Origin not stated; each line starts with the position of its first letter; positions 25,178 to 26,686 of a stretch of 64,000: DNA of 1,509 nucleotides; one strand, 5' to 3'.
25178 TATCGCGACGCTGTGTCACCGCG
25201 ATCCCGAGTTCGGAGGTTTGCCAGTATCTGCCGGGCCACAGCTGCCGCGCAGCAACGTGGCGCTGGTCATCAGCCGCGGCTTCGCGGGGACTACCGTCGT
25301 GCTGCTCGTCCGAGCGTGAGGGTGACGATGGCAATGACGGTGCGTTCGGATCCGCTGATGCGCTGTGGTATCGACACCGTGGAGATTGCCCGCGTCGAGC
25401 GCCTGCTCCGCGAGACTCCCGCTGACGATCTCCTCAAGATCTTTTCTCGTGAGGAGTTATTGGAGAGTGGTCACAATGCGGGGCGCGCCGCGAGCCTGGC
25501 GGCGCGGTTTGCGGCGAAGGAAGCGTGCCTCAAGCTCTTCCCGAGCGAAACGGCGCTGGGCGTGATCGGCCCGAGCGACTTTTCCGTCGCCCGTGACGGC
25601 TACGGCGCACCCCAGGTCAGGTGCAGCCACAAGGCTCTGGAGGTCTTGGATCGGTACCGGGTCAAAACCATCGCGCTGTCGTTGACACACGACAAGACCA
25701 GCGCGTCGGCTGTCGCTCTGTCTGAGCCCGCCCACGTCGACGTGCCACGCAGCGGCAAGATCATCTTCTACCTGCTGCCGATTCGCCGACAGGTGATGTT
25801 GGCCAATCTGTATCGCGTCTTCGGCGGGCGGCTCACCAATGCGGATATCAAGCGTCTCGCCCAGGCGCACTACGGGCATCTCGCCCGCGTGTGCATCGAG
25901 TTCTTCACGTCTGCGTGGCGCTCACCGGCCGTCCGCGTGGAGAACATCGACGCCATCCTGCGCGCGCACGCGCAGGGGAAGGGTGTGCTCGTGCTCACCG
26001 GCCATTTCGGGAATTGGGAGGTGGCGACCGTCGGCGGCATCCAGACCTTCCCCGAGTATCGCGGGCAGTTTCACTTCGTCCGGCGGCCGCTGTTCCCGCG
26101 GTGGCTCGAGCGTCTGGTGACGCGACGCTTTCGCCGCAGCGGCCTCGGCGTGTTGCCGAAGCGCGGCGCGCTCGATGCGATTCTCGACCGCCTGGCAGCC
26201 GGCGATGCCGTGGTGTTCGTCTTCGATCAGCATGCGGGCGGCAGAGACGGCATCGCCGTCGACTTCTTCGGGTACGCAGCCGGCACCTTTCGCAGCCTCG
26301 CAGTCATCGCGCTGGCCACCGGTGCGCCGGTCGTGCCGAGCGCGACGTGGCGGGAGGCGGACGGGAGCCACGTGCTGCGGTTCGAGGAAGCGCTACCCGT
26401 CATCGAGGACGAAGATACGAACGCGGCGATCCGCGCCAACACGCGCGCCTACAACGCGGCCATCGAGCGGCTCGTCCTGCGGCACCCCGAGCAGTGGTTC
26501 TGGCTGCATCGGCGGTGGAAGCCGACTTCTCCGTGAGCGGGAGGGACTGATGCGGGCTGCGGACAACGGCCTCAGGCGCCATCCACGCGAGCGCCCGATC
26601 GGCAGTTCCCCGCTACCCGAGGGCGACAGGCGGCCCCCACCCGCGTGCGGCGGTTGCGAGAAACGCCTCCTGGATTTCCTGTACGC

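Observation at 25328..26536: Single-polypeptide fusion of AcpS-type phosphopantetheinyl transferase and LpxL-type late acyltransferase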

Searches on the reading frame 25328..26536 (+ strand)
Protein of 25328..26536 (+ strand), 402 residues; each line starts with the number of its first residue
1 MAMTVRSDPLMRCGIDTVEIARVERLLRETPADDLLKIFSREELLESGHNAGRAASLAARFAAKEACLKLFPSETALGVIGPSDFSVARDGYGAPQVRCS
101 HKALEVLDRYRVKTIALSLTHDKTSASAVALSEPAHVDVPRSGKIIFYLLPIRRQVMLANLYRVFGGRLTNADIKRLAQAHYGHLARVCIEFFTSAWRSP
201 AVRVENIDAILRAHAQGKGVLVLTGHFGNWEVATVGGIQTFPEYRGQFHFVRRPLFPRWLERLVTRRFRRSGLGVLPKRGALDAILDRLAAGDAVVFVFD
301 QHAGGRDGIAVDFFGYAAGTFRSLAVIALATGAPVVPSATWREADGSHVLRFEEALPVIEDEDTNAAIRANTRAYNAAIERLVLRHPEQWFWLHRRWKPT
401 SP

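Call 5: search_protein_families(library=pfam, proteins=[window:25328-26536:+], max_evalue=0.01)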
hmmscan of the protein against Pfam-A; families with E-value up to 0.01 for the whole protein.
window:25328-26536:+ (402 aa): 2 families
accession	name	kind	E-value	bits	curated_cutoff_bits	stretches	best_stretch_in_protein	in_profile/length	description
PF03279.18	Lip_A_acyltrans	-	3.3e-39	135.3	22.3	1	143-398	42-294/295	Bacterial lipid A biosynthesis acyltransferase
PF01648.25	ACPS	-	2.5e-09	37.6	25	1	13-105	2-94/111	4'-phosphopantetheinyl transferase superfamily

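Call 6: search_protein_families(library=ncbifam, proteins=[window:25328-26536:+], max_evalue=0.01)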
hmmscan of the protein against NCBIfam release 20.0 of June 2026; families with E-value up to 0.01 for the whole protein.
window:25328-26536:+ (402 aa): 27 families (the best 25 are shown)
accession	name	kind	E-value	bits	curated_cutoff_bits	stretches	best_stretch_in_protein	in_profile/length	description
NF006270.0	PRK08419.1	equivalog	7.7e-35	120.6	248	1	145-400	35-291/298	lipid A biosynthesis lauroyl acyltransferase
NF005120.0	PRK06553.1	equivalog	1.8e-27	96.5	273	1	153-398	59-307/308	lipid A biosynthesis lauroyl acyltransferase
NF006432.0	PRK08706.1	equivalog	2.7e-25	89.2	384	1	143-398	27-279/289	lipid A biosynthesis lauroyl acyltransferase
TIGR02207.1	lipid_A_htrB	subfamily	9.2e-23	81.1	297.8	1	143-399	41-293/303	LpxL/LpxP family Kdo(2)-lipid IV(A) lauroyl/palmitoleoyl acyltransferase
NF006437.0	PRK08733.1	equivalog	2.9e-21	75.9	540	1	143-398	47-295/306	LpxL/LpxP family Kdo(2)-lipid IV(A) lauroyl/palmitoleoyl acyltransferase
NF004191.0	PRK05646.1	equivalog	6.3e-20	71.5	491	1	143-399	44-297/310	lipid A biosynthesis lauroyl acyltransferase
NF005919.0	PRK07920.1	equivalog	1.1e-19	70.6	209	1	159-397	54-293/311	phosphatidylinositol mannoside acyltransferase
NF006487.0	PRK08905.1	equivalog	4.4e-18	65.3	281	1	142-398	25-274/290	lysophospholipid acyltransferase family protein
NF005399.0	PRK06946.1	subfamily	4.5e-18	65.5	343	1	143-399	33-285/294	lipid A biosynthesis lauroyl acyltransferase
NF011250.0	PRK14656.1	equivalog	1.3e-16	60.8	175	1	13-130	5-121/126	holo-[acyl-carrier-protein] synthase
NF000832.0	PRK00070.3-2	equivalog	6.4e-16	58.7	107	1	13-133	5-115/116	holo-ACP synthase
NF005340.0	PRK06860.1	subfamily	6.9e-16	58.3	398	1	188-399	95-299/309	lipid A biosynthesis lauroyl acyltransferase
NF005150.0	PRK06628.1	equivalog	1.5e-15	57.4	350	1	207-398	103-289/290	lipid A biosynthesis lauroyl acyltransferase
NF011251.0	PRK14657.1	equivalog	2.7e-15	56.5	165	1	13-132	5-121/123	holo-[acyl-carrier-protein] synthase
NF011254.0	PRK14660.1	equivalog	3.4e-15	56.1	195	1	12-128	4-119/125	holo-[acyl-carrier-protein] synthase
TIGR00556.1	pantethn_trn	domain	3.6e-14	53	45.35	1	12-131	4-124/128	phosphopantetheine--protein transferase domain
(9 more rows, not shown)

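Call 7: find_homologous_proteins(query=window:25328-26533:+, max_evalue=0.001)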
Query window:25328-26533:+ (402 aa): 3905 proteins with E <= 0.001 among 8000 candidates; the best 120 are listed.
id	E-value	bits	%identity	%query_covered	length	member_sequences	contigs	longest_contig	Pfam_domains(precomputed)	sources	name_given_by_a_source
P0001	6.1e-267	903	100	100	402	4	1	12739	PF01648.26,PF03279.19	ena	-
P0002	3.5e-237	805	88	100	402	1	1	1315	PF01648.26,PF03279.19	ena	-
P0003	1.3e-233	793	88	100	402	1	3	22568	PF01648.26,PF03279.19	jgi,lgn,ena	-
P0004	6.8e-230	781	87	100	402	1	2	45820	PF01648.26,PF03279.19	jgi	jgi:KDO2-lipid IV(A) lauroyltransferase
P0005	3.8e-227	772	87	99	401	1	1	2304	PF01648.26,PF03279.19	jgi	jgi:KDO2-lipid IV(A) lauroyltransferase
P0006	2.3e-219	746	84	100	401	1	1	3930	PF01648.26,PF03279.19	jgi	jgi:KDO2-lipid IV(A) lauroyltransferase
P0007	3.5e-214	729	81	99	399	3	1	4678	PF01648.26,PF03279.19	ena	-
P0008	8.4e-211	718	79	99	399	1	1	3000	PF01648.26,PF03279.19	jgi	jgi:KDO2-lipid IV(A) lauroyltransferase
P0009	1.3e-209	714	80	98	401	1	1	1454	PF01648.26,PF03279.19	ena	-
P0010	1.9e-208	711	80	98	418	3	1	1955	PF01648.26,PF03279.19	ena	-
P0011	9.1e-208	708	78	99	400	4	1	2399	PF01648.26,PF03279.19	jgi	-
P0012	3.1e-207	707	78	98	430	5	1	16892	PF01648.26,PF03279.19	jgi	jgi:KDO2-lipid IV(A) lauroyltransferase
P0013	1.3e-206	704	79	98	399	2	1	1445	PF01648.26,PF03279.19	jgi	-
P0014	2.4e-200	684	75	99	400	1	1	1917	PF01648.26,PF03279.19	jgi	-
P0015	3.6e-194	664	74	99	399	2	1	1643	PF01648.26,PF03279.19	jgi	-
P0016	1.2e-190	652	71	99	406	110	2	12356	PF01648.26,PF03279.19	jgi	jgi:KDO2-lipid IV(A) lauroyltransferase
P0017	1.4e-190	652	74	97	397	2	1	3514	PF01648.26,PF03279.19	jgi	jgi:KDO2-lipid IV(A) lauroyltransferase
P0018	2.3e-190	651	72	98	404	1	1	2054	PF01648.26,PF03279.19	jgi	jgi:KDO2-lipid IV(A) lauroyltransferase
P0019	5.1e-190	650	73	98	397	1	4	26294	PF01648.26,PF03279.19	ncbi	-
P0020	8.3e-190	649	72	99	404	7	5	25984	PF01648.26,PF03279.19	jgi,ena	jgi:KDO2-lipid IV(A) lauroyltransferase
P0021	8.7e-190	649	72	99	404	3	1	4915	PF01648.26,PF03279.19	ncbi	-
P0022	2.6e-189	648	72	99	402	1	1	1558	PF01648.26,PF03279.19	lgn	-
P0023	3.5e-189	647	72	98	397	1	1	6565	PF01648.26,PF03279.19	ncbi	-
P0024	6.1e-189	646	72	99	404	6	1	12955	PF01648.26,PF03279.19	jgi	-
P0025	6.2e-189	646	72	99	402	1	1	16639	PF01648.26,PF03279.19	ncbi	-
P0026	1.6e-188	645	72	98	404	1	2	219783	PF01648.26,PF03279.19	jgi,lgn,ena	-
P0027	4.7e-188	643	73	97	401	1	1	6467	PF01648.26,PF03279.19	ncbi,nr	ncbi:MAG TPA: 4'-phosphopantetheinyl transferase superfamily protein [Candidatus Methylomirabilis sp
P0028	7.6e-188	643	73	99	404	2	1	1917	PF01648.26,PF03279.19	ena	-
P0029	1.0e-187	642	72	99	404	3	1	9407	PF01648.26,PF03279.19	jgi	-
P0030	7.4e-187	639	72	98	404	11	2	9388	PF01648.26,PF03279.19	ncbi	-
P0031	8.6e-186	636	71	99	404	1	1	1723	PF01648.26,PF03279.19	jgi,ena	-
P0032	4.5e-185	634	71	99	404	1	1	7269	PF01648.26,PF03279.19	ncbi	-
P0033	4.6e-184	630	71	99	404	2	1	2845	PF01648.26,PF03279.19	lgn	-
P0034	1.4e-183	629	70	99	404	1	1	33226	PF01648.26,PF03279.19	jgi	jgi:phosphopantetheine--protein transferase-like protein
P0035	2.2e-183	628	70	99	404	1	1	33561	PF01648.26,PF03279.19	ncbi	-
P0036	4.4e-183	627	70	99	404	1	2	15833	PF01648.26,PF03279.19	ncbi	-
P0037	5.0e-183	627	71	97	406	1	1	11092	PF01648.26,PF03279.19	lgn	-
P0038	1.1e-182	626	70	99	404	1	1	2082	PF01648.26,PF03279.19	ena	-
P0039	1.8e-182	625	71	99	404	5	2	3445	PF01648.26,PF03279.19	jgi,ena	-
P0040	2.4e-182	625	70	99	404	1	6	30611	PF01648.26,PF03279.19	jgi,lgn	jgi:KDO2-lipid IV(A) lauroyltransferase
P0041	4.9e-182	624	70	99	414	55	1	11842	PF01648.26,PF03279.19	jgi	-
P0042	1.5e-181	622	69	99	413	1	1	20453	PF01648.26,PF03279.19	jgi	-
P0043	6.3e-181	620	72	96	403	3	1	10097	PF01648.26,PF03279.19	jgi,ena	-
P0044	1.1e-180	619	71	96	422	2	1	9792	PF01648.26,PF03279.19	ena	-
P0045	1.3e-180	619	70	98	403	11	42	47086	PF01648.26,PF03279.19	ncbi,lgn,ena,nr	ncbi:MAG: 4'-phosphopantetheinyl transferase superfamily protein [candidate division NC10 bacterium]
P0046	2.1e-180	618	69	99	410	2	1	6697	PF01648.26,PF03279.19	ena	-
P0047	5.1e-180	617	69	98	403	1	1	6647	PF01648.26,PF03279.19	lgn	-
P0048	5.5e-180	617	70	96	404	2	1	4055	PF01648.26,PF03279.19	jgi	-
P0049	6.4e-180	617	70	98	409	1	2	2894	PF01648.26,PF03279.19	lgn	-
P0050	7.6e-180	616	70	96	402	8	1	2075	PF01648.26,PF03279.19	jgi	-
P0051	3.0e-179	614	69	99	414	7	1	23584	PF01648.26,PF03279.19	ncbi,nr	ncbi:MAG TPA: 4'-phosphopantetheinyl transferase superfamily protein [Candidatus Methylomirabilis sp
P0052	7.4e-179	613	68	99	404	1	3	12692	PF01648.26,PF03279.19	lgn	-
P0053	1.4e-178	612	70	97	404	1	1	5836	PF01648.26,PF03279.19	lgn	-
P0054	3.4e-178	611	68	99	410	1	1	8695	PF01648.26,PF03279.19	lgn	-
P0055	3.7e-178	611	69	99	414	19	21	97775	PF01648.26,PF03279.19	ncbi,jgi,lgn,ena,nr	ncbi:MAG: hypothetical protein XU15_C0013G0061 [candidate division NC10 bacterium CSP1-5]|nr:MAG: hy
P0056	4.3e-178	611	68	98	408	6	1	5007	PF01648.26,PF03279.19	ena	-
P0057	5.3e-178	610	68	98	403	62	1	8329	PF01648.26,PF03279.19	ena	-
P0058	5.8e-178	610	69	96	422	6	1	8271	PF01648.26,PF03279.19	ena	-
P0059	9.9e-178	609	70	98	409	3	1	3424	PF01648.26,PF03279.19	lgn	-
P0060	1.7e-177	609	70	98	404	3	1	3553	PF01648.26,PF03279.19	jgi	jgi:phosphopantetheine--protein transferase-like protein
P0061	2.2e-177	608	67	98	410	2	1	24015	PF01648.26,PF03279.19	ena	-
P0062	2.2e-177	608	70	97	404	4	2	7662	PF01648.26,PF03279.19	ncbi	-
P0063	2.3e-177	608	69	99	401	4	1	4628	PF01648.26,PF03279.19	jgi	-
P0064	2.3e-177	608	69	97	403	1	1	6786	PF01648.26,PF03279.19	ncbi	-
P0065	3.8e-177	607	70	96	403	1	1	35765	PF01648.26,PF03279.19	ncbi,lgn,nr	ncbi:MAG: 4'-phosphopantetheinyl transferase superfamily protein [candidate division NC10 bacterium]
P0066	6.1e-177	607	68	98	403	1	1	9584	PF01648.26,PF03279.19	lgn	-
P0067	6.3e-177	607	71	98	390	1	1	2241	PF01648.26,PF03279.19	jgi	-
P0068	2.5e-176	605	68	99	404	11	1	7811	PF01648.26,PF03279.19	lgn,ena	-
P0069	2.5e-176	605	70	97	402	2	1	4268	PF01648.26,PF03279.19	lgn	-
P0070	2.9e-176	605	69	97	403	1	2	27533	PF01648.26,PF03279.19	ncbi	ncbi:MAG: 4'-phosphopantetheinyl transferase superfamily protein [Candidatus Methylomirabilales bact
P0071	2.0e-175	602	68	97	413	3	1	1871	PF01648.26,PF03279.19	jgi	-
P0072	2.2e-175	602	68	98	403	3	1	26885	PF01648.26,PF03279.19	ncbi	-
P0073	7.5e-175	600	68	98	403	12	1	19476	PF01648.26,PF03279.19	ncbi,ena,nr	ncbi:MAG: 4'-phosphopantetheinyl transferase superfamily protein [Nitrospira sp.]|nr:4'-phosphopante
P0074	2.1e-174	598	67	98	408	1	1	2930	PF01648.26,PF03279.19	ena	-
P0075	1.6e-173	596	67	99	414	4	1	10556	PF01648.26,PF03279.19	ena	-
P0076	2.3e-173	595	69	97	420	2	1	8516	PF01648.26,PF03279.19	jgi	-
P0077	2.7e-173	595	67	98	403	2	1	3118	PF01648.26,PF03279.19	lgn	-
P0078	2.9e-173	595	67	99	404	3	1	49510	PF01648.26,PF03279.19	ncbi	-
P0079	3.7e-173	594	67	98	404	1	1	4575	PF01648.26,PF03279.19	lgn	-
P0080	4.1e-173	594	67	97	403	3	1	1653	PF01648.26,PF03279.19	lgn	-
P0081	4.7e-173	594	68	96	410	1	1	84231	PF01648.26,PF03279.19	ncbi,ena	-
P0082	5.0e-173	594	68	96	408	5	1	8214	PF01648.26,PF03279.19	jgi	jgi:phosphopantetheine--protein transferase-like protein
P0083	5.6e-173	594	68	98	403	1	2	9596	PF01648.26,PF03279.19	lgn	-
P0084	1.0e-172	593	68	97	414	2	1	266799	PF01648.26,PF03279.19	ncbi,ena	-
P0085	1.1e-172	593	69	96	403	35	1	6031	PF01648.26,PF03279.19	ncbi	ncbi:MAG: LpxL/LpxP family acyltransferase [Burkholderiales bacterium]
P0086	1.2e-172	593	69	96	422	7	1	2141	PF01648.26,PF03279.19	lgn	-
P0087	1.3e-172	593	68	99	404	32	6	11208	PF01648.26,PF03279.19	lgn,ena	-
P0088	1.6e-172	592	66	99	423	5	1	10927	PF01648.26,PF03279.19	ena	-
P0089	2.2e-172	592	67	98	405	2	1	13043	PF01648.26,PF03279.19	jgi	jgi:KDO2-lipid IV(A) lauroyltransferase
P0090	2.4e-172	592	68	96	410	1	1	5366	PF01648.26,PF03279.19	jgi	jgi:KDO2-lipid IV(A) lauroyltransferase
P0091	3.6e-172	591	68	96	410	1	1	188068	PF01648.26,PF03279.19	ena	-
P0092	3.8e-172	591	68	96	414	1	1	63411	PF01648.26,PF03279.19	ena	-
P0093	3.8e-172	591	67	99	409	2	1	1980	PF01648.26,PF03279.19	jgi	jgi:KDO2-lipid IV(A) lauroyltransferase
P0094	5.3e-172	591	68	96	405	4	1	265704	PF01648.26,PF03279.19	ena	-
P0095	6.5e-172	590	68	96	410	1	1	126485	PF01648.26,PF03279.19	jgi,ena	jgi:phosphopantetheine--protein transferase-like protein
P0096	8.4e-172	590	69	96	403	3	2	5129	PF01648.26,PF03279.19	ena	-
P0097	1.1e-171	589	68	96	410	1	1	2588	PF01648.26,PF03279.19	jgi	jgi:phosphopantetheine--protein transferase-like protein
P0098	1.6e-171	589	68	96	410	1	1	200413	PF01648.26,PF03279.19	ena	-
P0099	1.6e-171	589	68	96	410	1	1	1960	PF01648.26,PF03279.19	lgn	-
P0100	3.0e-171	588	68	96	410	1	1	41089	PF01648.26,PF03279.19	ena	-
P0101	6.2e-171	587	68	96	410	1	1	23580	PF01648.26,PF03279.19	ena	-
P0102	6.3e-171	587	79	80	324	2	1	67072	PF03279.19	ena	-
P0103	6.6e-171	587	67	97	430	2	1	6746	PF01648.26,PF03279.19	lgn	-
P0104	7.9e-171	587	69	96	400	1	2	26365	PF01648.26,PF03279.19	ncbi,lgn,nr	ncbi:MAG: 4'-phosphopantetheinyl transferase superfamily protein [Deltaproteobacteria bacterium]|nr:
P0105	9.2e-171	586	67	97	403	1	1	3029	PF01648.26,PF03279.19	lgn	-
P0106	1.2e-170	586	67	96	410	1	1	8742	PF01648.26,PF03279.19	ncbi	ncbi:MAG: 4'-phosphopantetheinyl transferase superfamily protein [Burkholderiales bacterium]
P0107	1.6e-170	586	66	97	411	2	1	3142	PF01648.26,PF03279.19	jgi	-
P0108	1.7e-170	586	70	94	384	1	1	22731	PF01648.26,PF03279.19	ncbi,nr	ncbi:MAG: 4'-phosphopantetheinyl transferase superfamily protein [candidate division NC10 bacterium]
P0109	1.7e-170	586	68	97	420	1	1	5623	PF01648.26,PF03279.19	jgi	-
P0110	2.2e-170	585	67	97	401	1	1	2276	PF01648.26,PF03279.19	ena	-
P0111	4.8e-170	584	68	96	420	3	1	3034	PF01648.26,PF03279.19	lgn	-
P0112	6.7e-170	584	66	97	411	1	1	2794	PF01648.26,PF03279.19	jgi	jgi:phosphopantetheine--protein transferase-like protein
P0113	9.0e-170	583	67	96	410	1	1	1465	PF01648.26,PF03279.19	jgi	jgi:KDO2-lipid IV(A) lauroyltransferase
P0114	1.4e-169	583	67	99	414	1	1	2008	PF01648.26,PF03279.19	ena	-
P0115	1.4e-169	583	65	99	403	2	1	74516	PF01648.26,PF03279.19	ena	-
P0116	1.8e-169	582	67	99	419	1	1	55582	PF01648.26,PF03279.19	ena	-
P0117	2.1e-169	582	66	99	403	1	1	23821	PF01648.26,PF03279.19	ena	-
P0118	3.1e-169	581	68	96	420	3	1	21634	PF01648.26,PF03279.19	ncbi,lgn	-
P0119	3.4e-169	581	65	99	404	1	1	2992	PF01648.26,PF03279.19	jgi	jgi:KDO2-lipid IV(A) lauroyltransferase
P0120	3.8e-169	581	67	96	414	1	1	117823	PF01648.26,PF03279.19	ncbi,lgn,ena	-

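Call 13: find_related_loci(query=window:25328-26533:+, collection=genome_contigs, flank=8000)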
Query window:25328-26533:+ (402 aa) in genome_contigs; peptide patterns used: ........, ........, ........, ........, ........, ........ (x = any residue, [..] = any of these).
599 stretches matched a pattern (row limit reached: there are more); 552 encode a relative of the query (tblastn E <= 1e-3); the best 80 are kept; 80 distinct loci.
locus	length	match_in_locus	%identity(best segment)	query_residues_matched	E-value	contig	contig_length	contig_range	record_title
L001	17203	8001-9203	69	3-398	0e+0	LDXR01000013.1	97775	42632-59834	MAG: candidate division NC10 bacterium CSP1-5 XU15_C0013, whole genome shotgun sequence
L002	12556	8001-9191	68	7-398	0e+0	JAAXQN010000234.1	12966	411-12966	MAG: Candidatus Methylomirabilis sp. isolate MAG-BB-18 scaffold_885, whole genome shotgun sequence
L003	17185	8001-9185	66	12-401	5e-174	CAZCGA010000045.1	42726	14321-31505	MAG TPA_asm: uncultured Candidatus Binatia bacterium isolate SRP119689_co1_8 genome assembly, contig: NODE_1036_length_4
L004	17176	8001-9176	68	12-398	5e-170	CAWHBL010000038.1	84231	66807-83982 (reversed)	MAG: uncultured beta proteobacterium isolate MFD00962.bin.3.492 genome assembly, contig: contig_88834, whole genome shot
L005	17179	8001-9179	63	11-398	1e-165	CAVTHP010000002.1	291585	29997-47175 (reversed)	MAG: uncultured beta proteobacterium isolate MFD05942.bin.2.97 genome assembly, contig: contig_11054, whole genome shotg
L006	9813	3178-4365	62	11-401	1e-164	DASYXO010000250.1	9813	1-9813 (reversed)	MAG TPA_asm: Casimicrobiaceae bacterium isolate SMAG_U6310 k141_1018346, whole genome shotgun sequence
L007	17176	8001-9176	64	12-398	4e-163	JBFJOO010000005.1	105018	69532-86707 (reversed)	MAG: Burkholderiales bacterium isolate Mix_sand18.2022.04.D.21 k141_3178303_length_105018_cov_15.0455, whole genome shot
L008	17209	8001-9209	63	1-398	3e-162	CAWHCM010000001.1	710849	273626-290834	MAG: uncultured beta proteobacterium isolate MFD00822.bin.2.136 genome assembly, contig: contig_105459, whole genome sho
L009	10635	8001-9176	62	12-398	3e-162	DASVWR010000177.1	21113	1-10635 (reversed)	MAG TPA_asm: Casimicrobiaceae bacterium isolate SMAG_U2553 k141_1139315, whole genome shotgun sequence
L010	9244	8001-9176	63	12-398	3e-162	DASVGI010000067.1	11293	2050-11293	MAG TPA_asm: Casimicrobiaceae bacterium isolate SMAG_U2111 k141_257594, whole genome shotgun sequence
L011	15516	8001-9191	63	7-398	7e-161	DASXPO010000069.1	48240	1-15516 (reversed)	MAG TPA_asm: Casimicrobiaceae bacterium isolate SMAG_U5410 k141_5608004, whole genome shotgun sequence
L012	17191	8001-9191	65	7-398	9e-161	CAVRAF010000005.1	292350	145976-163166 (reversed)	MAG: uncultured proteobacterium isolate MFD00031.bin.2.14 genome assembly, contig: contig_32293, whole genome shotgun se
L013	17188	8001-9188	64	12-402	1e-160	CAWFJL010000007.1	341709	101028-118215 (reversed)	MAG: uncultured beta proteobacterium isolate MFD02242.bin.2.224 genome assembly, contig: contig_57977, whole genome shot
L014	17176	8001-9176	65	12-398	3e-160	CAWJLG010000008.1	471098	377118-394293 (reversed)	MAG: uncultured beta proteobacterium isolate MFD05942.bin.1.21 genome assembly, contig: contig_21347, whole genome shotg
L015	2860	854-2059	62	2-398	7e-169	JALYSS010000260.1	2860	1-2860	MAG: Pseudomonadota bacterium isolate LIV bin10 SD1460-62_k127_1111915, whole genome shotgun sequence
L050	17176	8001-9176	61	12-402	1e-144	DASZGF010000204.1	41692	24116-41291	MAG TPA_asm: Candidatus Binataceae bacterium isolate SMAG_U6541 k141_4798311, whole genome shotgun sequence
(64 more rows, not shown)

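Call 20: search_solved_structures(query=window:25328-26533:+, max_evalue=0.01, show_alignments=3)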
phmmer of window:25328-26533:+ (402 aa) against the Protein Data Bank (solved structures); distinct sequences matched with E-value up to 0.01: 27.
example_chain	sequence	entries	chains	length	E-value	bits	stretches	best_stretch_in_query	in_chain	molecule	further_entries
5f2t_A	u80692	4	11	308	3.4e-11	46.2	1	200-397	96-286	Phosphatidylinositol mannoside acyltransferase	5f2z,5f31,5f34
5oce_A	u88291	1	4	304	3.6e-11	46.1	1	200-397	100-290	Phosphatidylinositol mannoside acyltransferase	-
7ojt_A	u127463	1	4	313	3.8e-11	46.1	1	200-397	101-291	Phosphatidylinositol mannoside acyltransferase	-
3qmn_A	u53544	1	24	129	1.2e-09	41.1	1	11-131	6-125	Holo-[acyl-carrier-protein] synthase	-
2jbz_A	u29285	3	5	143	2.7e-08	36.7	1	11-133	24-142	HOLO-[ACYL-CARRIER-PROTEIN] SYNTHASE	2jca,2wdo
2wdy_A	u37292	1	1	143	3.5e-07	33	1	11-133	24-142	HOLO-[ACYL-CARRIER-PROTEIN] SYNTHASE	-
2wds_A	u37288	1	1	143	6.6e-07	32.1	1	11-133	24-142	HOLO-[ACYL-CARRIER-PROTEIN] SYNTHASE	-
5kn7_B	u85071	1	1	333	1.3e-06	31.2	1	203-399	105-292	Lipid A biosynthesis lauroyl acyltransferase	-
7w58_A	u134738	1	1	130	1.7e-06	30.8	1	13-133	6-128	4'-phosphopantetheinyl transferase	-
5vbx_A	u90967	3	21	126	1.7e-06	30.7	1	11-131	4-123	Holo-[acyl-carrier-protein] synthase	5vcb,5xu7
3gwm_A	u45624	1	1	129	1.7e-06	30.7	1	13-133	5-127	Holo-[acyl-carrier-protein] synthase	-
4hc6_A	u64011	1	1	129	4.3e-06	29.4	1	13-133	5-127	Holo-[acyl-carrier-protein] synthase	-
3hqj_A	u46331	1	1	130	4.4e-06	29.4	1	13-133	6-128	Holo-[acyl-carrier-protein] synthase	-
3h7q_A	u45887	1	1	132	5.6e-06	29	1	13-133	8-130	Holo-[acyl-carrier-protein] synthase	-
3ne1_A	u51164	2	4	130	5.8e-06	29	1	13-133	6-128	Holo-[acyl-carrier-protein] synthase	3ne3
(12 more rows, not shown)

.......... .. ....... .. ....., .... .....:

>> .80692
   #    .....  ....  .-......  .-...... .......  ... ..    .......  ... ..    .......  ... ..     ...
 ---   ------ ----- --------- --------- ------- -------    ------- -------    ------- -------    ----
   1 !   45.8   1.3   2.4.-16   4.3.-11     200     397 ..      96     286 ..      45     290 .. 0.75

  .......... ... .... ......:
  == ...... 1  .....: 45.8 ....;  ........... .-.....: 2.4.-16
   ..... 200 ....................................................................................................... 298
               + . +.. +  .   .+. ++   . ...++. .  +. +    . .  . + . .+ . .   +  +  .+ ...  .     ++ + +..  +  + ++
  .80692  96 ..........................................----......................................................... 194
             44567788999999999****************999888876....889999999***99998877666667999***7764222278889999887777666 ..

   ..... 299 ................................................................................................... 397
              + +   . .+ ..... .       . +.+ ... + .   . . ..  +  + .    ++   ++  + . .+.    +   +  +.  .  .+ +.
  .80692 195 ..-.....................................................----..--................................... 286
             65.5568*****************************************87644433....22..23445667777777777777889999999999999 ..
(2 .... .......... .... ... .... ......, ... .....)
